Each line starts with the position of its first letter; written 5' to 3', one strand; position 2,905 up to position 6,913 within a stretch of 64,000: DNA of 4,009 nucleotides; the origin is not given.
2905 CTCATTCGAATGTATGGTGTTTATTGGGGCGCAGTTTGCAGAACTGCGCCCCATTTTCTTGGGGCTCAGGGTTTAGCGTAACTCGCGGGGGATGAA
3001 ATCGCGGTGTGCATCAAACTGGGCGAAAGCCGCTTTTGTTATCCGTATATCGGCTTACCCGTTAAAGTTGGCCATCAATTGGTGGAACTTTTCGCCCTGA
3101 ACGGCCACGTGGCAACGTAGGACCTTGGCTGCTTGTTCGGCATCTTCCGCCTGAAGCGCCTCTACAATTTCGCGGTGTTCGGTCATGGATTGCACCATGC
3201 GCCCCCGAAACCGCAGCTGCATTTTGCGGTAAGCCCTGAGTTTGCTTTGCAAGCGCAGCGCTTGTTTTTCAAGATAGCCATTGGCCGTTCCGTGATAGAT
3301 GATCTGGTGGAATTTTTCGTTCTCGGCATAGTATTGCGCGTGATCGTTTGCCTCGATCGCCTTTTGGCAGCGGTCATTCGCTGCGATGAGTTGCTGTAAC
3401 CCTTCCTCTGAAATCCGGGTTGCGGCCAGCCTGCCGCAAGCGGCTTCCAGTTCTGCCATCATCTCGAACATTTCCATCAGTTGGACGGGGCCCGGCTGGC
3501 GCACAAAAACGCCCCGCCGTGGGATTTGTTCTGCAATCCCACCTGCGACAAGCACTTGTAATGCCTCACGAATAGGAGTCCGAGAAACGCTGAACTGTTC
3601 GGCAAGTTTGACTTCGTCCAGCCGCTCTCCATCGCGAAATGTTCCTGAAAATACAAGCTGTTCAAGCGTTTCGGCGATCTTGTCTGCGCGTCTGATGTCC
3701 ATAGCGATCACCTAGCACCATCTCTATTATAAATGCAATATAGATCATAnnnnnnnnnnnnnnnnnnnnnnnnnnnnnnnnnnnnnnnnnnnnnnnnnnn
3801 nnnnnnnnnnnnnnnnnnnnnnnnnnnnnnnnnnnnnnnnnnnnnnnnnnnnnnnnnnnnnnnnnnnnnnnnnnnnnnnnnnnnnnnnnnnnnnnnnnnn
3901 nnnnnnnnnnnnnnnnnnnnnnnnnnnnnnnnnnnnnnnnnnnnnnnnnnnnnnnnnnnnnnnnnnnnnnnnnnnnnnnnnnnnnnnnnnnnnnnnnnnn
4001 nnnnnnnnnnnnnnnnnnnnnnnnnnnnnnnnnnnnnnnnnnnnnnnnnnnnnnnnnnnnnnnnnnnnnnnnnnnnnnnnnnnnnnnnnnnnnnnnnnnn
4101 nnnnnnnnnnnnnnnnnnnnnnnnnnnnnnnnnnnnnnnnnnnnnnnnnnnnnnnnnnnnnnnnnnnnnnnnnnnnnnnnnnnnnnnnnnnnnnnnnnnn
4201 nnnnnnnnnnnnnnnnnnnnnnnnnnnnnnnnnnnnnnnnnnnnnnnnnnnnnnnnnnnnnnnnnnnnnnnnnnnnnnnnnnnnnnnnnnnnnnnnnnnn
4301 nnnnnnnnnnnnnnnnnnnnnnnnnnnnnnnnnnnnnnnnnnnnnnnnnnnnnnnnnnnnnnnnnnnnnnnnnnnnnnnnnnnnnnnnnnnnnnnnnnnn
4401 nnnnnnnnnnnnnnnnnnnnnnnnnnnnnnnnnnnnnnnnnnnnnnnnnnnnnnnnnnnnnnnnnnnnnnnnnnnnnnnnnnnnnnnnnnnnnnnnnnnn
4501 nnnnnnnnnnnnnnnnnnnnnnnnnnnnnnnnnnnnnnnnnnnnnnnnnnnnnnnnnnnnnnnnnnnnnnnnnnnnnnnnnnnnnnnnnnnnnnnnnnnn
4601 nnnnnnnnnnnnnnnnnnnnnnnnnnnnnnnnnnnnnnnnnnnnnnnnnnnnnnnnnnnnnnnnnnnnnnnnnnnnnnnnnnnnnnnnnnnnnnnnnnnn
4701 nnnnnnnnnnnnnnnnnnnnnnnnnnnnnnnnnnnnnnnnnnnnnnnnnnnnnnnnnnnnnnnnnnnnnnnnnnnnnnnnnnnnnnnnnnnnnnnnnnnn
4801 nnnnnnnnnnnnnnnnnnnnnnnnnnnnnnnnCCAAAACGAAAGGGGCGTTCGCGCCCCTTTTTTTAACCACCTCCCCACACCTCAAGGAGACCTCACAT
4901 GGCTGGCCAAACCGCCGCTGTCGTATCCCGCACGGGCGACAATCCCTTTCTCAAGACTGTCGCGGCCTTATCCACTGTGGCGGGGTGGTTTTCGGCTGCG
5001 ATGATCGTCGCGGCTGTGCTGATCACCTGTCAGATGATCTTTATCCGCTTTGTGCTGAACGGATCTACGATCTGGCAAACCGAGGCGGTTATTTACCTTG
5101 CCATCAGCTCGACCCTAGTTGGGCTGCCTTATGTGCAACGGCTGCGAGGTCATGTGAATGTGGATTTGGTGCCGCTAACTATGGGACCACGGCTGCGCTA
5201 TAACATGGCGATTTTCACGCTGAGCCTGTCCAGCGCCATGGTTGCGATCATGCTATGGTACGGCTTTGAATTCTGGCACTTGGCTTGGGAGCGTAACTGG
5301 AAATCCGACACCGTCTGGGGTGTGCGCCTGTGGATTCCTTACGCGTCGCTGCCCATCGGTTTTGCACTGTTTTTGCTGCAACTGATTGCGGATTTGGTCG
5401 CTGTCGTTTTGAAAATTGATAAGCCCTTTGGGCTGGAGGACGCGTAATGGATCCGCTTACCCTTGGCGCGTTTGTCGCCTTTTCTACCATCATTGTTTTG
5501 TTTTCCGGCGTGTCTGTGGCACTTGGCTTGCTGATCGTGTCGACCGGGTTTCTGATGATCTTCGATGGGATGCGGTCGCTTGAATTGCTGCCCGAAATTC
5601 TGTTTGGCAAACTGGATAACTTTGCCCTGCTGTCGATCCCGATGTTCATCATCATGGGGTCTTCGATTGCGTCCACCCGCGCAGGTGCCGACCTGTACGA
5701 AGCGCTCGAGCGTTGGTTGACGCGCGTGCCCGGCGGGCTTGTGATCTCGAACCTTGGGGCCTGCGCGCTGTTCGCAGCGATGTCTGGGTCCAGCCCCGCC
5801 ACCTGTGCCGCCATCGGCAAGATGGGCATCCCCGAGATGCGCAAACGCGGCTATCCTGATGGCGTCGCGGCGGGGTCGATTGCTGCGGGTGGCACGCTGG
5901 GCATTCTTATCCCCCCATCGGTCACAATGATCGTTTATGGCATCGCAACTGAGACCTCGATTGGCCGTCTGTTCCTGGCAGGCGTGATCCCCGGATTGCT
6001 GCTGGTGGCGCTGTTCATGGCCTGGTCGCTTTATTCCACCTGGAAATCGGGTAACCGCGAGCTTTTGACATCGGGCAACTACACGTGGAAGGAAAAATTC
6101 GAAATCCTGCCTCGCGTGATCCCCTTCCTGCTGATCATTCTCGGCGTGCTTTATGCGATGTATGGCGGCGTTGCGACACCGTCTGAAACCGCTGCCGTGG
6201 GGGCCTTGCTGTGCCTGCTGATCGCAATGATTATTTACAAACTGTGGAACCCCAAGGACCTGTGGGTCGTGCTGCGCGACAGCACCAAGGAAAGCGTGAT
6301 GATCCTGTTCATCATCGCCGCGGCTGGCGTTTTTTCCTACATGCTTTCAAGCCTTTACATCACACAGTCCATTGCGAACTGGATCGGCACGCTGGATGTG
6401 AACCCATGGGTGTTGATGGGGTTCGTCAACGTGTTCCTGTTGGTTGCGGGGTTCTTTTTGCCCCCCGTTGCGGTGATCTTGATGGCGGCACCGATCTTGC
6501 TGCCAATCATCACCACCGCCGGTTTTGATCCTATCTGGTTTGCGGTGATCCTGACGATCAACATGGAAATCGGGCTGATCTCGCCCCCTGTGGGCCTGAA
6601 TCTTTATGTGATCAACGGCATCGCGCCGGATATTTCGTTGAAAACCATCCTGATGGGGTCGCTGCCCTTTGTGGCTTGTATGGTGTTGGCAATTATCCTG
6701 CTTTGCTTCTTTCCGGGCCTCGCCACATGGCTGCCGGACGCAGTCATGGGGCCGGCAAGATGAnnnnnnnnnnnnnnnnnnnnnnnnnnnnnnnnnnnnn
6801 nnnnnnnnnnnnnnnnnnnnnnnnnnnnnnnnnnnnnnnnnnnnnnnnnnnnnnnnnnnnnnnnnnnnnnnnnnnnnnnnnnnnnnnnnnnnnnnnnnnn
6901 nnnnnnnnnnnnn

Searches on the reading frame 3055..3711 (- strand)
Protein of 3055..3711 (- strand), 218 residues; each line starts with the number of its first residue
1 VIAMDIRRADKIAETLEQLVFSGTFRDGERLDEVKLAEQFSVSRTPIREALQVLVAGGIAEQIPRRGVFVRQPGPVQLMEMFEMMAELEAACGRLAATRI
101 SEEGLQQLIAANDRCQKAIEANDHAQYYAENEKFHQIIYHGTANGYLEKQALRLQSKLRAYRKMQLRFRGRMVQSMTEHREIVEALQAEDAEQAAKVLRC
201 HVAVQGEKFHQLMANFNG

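Call 16: search_protein_families(library=pfam, proteins=[window:3055-3711:-], max_evalue=0.00001)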
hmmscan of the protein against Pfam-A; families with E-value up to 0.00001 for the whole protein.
window:3055-3711:- (218 aa): 2 families
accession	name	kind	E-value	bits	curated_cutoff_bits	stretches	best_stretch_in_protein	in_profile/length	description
PF07729.17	FCD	-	2e-27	96.5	24.3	1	80-203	1-124/125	FCD domain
PF00392.27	GntR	-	1.7e-16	60.1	27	1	9-70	2-64/64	Bacterial regulatory proteins, gntR family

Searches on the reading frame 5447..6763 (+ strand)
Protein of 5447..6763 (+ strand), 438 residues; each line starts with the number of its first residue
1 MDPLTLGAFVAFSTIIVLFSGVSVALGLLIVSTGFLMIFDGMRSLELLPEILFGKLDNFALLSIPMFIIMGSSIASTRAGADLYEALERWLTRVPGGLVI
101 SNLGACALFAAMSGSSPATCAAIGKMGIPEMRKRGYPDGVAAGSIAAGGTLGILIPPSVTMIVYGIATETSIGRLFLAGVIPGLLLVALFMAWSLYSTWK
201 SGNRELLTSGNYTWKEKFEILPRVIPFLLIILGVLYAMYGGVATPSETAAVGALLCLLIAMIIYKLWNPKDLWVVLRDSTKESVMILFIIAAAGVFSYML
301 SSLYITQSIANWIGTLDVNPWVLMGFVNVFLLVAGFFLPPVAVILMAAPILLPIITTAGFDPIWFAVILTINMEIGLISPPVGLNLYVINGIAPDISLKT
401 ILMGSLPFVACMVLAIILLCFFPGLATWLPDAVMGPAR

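Call 16: search_protein_families(library=pfam, proteins=[window:5447-6763:+], max_evalue=0.00001)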
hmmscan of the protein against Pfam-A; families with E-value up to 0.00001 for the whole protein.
window:5447-6763:+ (438 aa): 1 family
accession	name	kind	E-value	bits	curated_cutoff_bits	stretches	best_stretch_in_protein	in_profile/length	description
PF06808.19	DctM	-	1e-96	324.7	23.8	1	15-425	5-413/413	Tripartite ATP-independent periplasmic transporter, DctM component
